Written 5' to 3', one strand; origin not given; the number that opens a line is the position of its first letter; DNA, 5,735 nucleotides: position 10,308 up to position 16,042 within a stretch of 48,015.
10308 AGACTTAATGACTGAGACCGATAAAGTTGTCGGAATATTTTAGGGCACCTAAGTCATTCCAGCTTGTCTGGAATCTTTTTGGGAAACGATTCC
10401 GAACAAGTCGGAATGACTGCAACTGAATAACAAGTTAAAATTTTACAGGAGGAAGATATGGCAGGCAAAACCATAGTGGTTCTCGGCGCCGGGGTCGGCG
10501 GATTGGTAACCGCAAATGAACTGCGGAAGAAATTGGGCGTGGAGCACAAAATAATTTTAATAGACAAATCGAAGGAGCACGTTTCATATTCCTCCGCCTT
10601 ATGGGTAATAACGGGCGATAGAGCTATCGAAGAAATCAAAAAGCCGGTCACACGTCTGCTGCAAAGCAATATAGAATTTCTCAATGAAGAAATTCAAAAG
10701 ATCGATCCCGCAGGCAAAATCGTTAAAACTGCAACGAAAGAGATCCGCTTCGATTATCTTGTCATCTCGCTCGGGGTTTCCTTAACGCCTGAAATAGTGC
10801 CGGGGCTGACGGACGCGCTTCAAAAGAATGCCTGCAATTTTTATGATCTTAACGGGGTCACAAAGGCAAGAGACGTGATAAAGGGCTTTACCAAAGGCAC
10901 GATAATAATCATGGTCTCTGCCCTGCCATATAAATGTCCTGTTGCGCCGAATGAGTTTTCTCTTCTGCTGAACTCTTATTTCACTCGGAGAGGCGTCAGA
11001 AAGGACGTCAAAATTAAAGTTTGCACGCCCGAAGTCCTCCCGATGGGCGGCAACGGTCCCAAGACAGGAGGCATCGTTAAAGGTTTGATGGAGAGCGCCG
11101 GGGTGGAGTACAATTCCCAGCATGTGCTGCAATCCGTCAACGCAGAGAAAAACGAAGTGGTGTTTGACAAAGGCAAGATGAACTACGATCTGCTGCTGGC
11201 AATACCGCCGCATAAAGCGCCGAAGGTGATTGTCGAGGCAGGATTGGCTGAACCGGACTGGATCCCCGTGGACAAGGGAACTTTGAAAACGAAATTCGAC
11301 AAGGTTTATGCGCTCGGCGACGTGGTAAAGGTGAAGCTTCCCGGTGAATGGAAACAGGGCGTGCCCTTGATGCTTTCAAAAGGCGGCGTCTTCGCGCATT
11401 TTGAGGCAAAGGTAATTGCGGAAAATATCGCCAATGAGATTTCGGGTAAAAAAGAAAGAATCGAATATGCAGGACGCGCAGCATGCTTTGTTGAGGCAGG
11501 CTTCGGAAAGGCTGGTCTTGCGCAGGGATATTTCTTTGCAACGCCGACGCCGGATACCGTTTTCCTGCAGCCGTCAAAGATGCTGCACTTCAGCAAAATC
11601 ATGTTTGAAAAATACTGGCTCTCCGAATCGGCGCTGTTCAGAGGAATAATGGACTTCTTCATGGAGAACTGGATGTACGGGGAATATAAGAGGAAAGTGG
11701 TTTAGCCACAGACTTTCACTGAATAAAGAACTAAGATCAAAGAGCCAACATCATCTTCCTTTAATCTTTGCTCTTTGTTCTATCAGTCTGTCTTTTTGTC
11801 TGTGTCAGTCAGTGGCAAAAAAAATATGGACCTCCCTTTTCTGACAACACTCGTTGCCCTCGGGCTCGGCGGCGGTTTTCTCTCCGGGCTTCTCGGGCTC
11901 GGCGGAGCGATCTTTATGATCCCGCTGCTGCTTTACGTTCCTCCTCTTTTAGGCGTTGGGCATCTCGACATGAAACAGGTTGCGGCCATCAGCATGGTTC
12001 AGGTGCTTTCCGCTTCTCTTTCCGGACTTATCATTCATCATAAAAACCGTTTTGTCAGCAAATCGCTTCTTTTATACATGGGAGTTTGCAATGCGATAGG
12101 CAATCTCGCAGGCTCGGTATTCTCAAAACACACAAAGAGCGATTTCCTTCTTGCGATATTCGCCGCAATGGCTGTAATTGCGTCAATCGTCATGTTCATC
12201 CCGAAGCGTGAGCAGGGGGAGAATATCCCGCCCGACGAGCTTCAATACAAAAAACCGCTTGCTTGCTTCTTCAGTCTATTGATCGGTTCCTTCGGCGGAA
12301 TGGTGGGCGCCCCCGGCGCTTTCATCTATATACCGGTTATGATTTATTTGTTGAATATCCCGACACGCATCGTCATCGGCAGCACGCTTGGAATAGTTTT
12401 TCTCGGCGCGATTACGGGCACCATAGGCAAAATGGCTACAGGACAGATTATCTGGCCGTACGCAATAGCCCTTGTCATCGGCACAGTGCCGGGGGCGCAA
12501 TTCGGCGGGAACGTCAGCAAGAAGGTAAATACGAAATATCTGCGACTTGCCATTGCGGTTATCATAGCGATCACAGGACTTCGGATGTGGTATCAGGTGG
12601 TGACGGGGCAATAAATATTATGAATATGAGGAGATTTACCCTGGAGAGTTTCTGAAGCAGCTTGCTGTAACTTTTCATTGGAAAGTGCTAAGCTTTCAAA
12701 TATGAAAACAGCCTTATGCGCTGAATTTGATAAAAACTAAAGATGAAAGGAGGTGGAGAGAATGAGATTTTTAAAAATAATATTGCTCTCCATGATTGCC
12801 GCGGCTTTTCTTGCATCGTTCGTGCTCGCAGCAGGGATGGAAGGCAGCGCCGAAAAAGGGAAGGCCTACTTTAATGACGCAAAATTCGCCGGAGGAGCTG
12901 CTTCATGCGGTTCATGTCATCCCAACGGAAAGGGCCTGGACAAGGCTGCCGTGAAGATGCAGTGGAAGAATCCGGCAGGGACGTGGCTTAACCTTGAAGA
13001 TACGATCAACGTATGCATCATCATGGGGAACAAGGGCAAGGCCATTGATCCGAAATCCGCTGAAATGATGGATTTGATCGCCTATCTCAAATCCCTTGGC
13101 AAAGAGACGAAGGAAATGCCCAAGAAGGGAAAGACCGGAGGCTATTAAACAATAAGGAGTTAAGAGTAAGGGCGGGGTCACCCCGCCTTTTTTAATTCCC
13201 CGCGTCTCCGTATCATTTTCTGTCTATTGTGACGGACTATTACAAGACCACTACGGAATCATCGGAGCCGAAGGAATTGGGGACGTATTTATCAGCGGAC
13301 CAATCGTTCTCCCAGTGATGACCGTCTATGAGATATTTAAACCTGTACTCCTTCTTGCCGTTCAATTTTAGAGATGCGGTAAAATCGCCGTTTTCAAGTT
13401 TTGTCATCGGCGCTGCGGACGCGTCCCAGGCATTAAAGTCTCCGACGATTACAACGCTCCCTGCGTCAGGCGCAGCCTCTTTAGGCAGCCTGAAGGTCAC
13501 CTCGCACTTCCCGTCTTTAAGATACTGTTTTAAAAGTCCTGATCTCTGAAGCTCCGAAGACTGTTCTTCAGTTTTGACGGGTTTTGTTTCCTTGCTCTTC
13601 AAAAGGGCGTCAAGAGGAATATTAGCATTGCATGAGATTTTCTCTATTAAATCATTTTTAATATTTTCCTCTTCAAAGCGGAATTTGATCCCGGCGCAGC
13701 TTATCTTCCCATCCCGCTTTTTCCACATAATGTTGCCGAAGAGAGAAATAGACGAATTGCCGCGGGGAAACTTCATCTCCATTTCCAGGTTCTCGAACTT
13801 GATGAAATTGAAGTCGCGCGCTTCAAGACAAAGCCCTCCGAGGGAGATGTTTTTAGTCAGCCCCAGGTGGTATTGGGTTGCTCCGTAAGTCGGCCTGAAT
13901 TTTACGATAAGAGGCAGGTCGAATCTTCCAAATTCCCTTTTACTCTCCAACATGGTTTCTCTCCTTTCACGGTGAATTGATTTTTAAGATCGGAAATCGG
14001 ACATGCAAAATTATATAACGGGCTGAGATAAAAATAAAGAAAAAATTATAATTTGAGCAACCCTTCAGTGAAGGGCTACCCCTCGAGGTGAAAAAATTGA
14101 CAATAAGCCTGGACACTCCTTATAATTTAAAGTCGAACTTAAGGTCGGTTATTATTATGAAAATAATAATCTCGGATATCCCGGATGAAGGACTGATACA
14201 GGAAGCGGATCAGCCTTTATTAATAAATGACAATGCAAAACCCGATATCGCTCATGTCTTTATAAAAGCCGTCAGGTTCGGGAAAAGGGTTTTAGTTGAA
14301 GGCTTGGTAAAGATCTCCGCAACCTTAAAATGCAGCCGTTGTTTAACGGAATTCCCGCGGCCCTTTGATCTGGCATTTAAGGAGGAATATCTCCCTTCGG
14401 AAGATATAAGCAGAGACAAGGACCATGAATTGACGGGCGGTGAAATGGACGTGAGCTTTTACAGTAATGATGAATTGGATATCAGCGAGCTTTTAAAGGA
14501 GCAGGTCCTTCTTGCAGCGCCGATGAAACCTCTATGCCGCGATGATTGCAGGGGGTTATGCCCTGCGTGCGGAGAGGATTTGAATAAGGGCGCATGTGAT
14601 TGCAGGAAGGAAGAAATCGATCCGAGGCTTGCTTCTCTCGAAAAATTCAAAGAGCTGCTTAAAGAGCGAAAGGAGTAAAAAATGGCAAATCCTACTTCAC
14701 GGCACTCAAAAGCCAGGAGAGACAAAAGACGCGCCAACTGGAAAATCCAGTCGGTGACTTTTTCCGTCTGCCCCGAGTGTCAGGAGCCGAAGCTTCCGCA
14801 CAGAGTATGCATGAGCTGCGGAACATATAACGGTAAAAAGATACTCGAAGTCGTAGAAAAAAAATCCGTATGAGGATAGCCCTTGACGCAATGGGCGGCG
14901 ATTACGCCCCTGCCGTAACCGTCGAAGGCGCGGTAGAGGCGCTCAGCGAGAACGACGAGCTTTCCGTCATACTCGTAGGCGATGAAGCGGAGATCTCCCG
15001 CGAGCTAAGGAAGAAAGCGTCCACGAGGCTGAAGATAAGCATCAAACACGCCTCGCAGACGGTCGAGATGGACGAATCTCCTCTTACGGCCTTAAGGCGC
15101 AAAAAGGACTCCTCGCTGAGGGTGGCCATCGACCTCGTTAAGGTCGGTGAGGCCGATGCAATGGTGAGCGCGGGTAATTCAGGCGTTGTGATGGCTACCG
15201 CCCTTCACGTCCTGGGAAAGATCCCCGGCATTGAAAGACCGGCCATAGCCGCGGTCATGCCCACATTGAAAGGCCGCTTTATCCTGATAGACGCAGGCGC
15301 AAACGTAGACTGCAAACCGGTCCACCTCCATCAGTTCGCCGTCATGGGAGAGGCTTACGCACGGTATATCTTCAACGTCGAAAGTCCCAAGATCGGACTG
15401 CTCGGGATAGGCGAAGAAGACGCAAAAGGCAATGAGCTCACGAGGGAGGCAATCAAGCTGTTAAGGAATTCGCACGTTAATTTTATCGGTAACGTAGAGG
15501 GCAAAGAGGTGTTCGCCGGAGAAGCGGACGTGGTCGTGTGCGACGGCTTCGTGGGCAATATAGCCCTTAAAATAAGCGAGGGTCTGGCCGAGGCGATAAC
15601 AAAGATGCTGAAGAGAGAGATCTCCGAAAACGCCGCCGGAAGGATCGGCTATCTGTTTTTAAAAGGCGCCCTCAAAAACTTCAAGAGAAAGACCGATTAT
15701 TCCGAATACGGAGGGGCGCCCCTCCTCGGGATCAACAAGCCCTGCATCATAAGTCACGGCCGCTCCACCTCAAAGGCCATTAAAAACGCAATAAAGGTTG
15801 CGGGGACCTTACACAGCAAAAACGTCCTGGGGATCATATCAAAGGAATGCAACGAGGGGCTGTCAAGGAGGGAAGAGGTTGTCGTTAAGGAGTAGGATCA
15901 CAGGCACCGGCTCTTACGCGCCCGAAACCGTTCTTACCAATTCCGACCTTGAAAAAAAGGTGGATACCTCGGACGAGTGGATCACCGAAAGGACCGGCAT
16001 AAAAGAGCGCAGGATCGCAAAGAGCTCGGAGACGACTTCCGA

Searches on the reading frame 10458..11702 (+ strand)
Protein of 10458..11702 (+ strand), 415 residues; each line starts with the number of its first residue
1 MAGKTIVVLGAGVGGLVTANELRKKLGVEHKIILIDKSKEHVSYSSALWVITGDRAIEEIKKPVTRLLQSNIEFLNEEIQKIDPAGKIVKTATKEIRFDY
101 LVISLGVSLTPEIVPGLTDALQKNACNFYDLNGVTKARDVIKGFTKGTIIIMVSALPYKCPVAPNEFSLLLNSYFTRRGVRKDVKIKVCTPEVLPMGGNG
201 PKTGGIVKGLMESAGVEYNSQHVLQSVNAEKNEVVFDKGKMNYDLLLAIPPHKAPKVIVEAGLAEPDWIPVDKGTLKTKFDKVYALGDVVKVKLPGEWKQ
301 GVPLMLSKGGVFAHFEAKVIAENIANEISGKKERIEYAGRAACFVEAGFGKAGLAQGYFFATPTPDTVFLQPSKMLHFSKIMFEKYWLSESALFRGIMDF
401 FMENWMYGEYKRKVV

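Call 4: search_protein_families(library=pfam, proteins=[window:10458-11702:+], max_evalue=0.01)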
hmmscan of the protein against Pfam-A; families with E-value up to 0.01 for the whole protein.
window:10458-11702:+ (415 aa): 4 families
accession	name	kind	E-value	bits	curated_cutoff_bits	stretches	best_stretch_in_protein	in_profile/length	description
PF07992.20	Pyr_redox_2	-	9.3e-18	65.1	26.1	2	5-122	2-120/291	Pyridine nucleotide-disulphide oxidoreductase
PF13450.12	NAD_binding_8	-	0.0013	19.4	21.9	1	8-38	1-28/68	NAD(P)-binding Rossmann-like domain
PF01266.30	DAO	-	0.0015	18.6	27.9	1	6-80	2-75/353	FAD dependent oxidoreductase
PF21706.3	FCSD_central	-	0.0024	18.4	27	0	147-181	15-49/116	Sulfide dehydrogenase [flavocytochrome c] flavoprotein chain, central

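Call 22: search_protein_families(library=ncbifam, proteins=[window:10458-11702:+], max_evalue=0.001)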
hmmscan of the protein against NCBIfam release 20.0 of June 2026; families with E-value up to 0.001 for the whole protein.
window:10458-11702:+ (415 aa): 9 families
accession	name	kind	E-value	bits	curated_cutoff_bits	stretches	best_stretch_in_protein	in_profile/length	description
NF049943.1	SQR_III_seleno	exception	1.5e-78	264.5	525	1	4-387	1-385/406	type III sulfide quinone reductase, selenoprotein subtype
TIGR03169.1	Nterm_to_SelD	hypoth_equivalog_domain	2.6e-12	46.8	310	1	31-334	27-317/365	pyridine nucleotide-disulfide oxidoreductase family protein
TIGR03385.1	CoA_CoA_reduc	equivalog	2.9e-10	39.5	578.8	1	206-327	196-316/439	CoA-disulfide reductase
NF010037.0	PRK13512.1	equivalog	5.5e-08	32.1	394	1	210-327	198-312/438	CoA-disulfide reductase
NF042949.2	3PPDioc_HcaD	equivalog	1.1e-05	24.4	450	1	4-155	2-150/386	3-phenylpropionate/cinnamic acid dioxygenase ferredoxin--NAD(+) reductase subunit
NF003437.0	PRK04965.1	equivalog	3e-05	23.2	392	0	4-126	3-128/378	NADH:flavorubredoxin reductase NorW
NF008841.0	PRK11883.1-1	equivalog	0.00024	20.1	517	0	4-39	4-39/453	protoporphyrinogen oxidase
NF007123.0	PRK09564.1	equivalog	0.00028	19.7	458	0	4-153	150-290/444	CoA-disulfide reductase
TIGR01350.1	lipoamide_DH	equivalog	0.00083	18.2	408.8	0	204-291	214-310/461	dihydrolipoyl dehydrogenase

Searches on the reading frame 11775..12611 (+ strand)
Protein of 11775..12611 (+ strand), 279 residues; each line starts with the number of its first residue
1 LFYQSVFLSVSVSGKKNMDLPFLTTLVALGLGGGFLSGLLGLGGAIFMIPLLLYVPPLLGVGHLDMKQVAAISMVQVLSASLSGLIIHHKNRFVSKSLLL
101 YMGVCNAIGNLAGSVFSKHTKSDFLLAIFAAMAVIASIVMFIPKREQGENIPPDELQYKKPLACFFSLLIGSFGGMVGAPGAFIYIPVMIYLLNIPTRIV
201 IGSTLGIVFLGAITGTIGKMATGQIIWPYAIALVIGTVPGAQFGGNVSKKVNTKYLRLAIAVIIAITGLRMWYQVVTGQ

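Call 4: search_protein_families(library=pfam, proteins=[window:11775-12611:+], max_evalue=0.01)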
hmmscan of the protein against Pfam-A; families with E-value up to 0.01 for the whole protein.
window:11775-12611:+ (279 aa): 1 family
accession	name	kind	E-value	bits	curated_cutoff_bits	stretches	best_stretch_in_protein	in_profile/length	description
PF01925.25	TauE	-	3.8e-46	158.1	32.6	1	26-271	1-237/237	Sulfite exporter TauE/SafE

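Call 66: search_protein_families(library=ncbifam, proteins=[window:11775-12611:+], max_evalue=0.001)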
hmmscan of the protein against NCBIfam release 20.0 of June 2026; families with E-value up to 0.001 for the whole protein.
window:11775-12611:+ (279 aa): 2 families
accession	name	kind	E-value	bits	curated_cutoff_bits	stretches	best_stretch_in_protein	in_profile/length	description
NF007909.0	PRK10621.1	equivalog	1.1e-06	28.3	383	1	23-273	12-252/266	hypothetical protein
NF040961.1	MamO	equivalog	5.8e-05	21.6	800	0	155-271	523-647/648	magnetosome protein MamO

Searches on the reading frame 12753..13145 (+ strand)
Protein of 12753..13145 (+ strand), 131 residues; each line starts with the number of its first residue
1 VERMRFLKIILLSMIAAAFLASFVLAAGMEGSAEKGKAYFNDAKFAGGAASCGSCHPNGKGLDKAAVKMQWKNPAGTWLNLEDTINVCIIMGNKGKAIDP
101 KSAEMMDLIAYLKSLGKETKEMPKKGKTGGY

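Call 4: search_protein_families(library=pfam, proteins=[window:12753-13145:+], max_evalue=0.01)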
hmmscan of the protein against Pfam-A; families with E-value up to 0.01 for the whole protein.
window:12753-13145:+ (131 aa): 1 family
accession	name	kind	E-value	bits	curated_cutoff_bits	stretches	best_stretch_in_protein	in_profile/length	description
PF21342.2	SoxA-TsdA_cyt-c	-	4.6e-09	36.6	27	1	35-118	1-85/88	SoxA/TsdA, cytochrome c domain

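Call 66: search_protein_families(library=ncbifam, proteins=[window:12753-13145:+], max_evalue=0.001)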
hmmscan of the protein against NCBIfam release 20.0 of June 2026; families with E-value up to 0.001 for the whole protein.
window:12753-13145:+ (131 aa): 1 family
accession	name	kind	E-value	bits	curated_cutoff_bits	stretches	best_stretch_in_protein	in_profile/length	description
TIGR04484.1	thiosulf_SoxA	equivalog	1.2e-07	31.3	110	1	33-120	6-94/212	sulfur oxidation c-type cytochrome SoxA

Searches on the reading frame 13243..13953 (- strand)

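Call 39: search_protein_families(library=pfam, proteins=[window:13243-13953:-], max_evalue=0.00001)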
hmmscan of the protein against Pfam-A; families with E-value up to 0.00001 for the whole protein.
window:13243-13953:- (237 aa): 2 families
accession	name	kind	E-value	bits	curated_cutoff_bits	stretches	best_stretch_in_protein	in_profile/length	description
PF07238.19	PilZ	-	7.8e-09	36.2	22.5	1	5-103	2-97/102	PilZ domain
PF02922.24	CBM_48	-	5e-07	30.4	22.4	1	161-223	19-82/83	Carbohydrate-binding module 48 (Isoamylase N-terminal domain)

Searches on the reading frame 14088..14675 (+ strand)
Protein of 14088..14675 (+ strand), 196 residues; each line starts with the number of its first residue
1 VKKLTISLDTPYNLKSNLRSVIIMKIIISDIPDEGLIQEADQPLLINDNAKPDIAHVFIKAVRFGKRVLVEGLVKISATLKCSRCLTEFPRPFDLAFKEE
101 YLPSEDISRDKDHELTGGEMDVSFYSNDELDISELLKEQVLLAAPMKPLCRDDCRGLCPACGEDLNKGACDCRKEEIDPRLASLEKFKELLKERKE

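Call 39: search_protein_families(library=pfam, proteins=[window:14088-14675:+], max_evalue=0.00001)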
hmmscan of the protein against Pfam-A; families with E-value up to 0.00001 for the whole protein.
window:14088-14675:+ (196 aa): 1 family
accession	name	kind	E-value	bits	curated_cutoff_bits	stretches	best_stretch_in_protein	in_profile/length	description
PF02620.22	YceD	-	1.9e-34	118.7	33.2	1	71-188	2-119/119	Large ribosomal RNA subunit accumulation protein YceD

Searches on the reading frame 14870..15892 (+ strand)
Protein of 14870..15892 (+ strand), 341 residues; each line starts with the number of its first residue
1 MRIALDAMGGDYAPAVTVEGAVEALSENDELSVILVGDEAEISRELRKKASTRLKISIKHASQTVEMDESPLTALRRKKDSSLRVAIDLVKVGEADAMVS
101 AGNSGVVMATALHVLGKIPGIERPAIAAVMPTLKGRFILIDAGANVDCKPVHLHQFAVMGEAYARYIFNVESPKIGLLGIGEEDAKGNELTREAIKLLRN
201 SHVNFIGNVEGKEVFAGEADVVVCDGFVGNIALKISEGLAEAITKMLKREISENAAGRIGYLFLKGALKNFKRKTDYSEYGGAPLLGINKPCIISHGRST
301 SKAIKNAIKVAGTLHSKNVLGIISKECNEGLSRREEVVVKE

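Call 39: search_protein_families(library=pfam, proteins=[window:14870-15892:+], max_evalue=0.00001)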
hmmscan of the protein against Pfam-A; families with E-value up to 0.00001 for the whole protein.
window:14870-15892:+ (341 aa): 2 families
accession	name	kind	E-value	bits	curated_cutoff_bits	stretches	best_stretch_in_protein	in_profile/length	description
PF02504.20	FA_synthesis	-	6.9e-117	390.6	29.1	1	1-319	1-321/324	Fatty acid synthesis protein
PF01515.24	PTA_PTB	-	1.2e-08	35.2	24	1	20-211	29-235/319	Phosphate acetyl/butaryl transferase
